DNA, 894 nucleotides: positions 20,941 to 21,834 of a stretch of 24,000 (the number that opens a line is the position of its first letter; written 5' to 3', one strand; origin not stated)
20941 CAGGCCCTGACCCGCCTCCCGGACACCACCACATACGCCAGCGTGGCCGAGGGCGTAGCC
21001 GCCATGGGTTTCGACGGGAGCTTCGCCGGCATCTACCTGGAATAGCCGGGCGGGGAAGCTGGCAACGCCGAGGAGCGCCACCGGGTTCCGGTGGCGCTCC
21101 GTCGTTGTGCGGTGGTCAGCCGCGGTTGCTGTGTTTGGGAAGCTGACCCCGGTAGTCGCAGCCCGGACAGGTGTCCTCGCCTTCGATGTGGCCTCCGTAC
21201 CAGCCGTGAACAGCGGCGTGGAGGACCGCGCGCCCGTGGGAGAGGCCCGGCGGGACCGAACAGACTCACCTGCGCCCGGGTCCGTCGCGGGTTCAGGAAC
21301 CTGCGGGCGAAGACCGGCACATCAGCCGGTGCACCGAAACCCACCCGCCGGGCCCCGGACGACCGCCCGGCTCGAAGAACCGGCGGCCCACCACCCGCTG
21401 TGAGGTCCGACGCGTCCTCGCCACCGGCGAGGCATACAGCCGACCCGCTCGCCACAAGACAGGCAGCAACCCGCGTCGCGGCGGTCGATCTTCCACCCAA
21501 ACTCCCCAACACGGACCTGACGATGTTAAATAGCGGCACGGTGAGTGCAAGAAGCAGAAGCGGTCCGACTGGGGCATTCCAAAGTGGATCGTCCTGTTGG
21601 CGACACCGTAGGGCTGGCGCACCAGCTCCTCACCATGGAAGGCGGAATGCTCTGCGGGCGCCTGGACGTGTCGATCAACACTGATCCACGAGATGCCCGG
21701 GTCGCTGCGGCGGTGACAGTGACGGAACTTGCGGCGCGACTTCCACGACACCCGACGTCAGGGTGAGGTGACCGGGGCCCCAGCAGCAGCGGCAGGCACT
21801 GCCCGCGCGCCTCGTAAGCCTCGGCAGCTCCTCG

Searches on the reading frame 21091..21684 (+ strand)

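Call 28: search_protein_families(library=ncbifam, proteins=[window:21091-21684:+], max_evalue=0.01)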
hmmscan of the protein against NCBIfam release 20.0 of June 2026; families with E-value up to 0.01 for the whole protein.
window:21091-21684:+ (197 aa): 1 family
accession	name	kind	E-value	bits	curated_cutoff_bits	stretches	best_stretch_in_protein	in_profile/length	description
NF041680.1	transp_NF041680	equivalog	2.1e-05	23.7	440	1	56-89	385-418/439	NF041680 family putative transposase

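Call 29: search_protein_families(library=pfam, proteins=[window:21091-21684:+], max_evalue=1)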
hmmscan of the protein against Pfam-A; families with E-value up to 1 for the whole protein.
window:21091-21684:+ (197 aa): 0 families
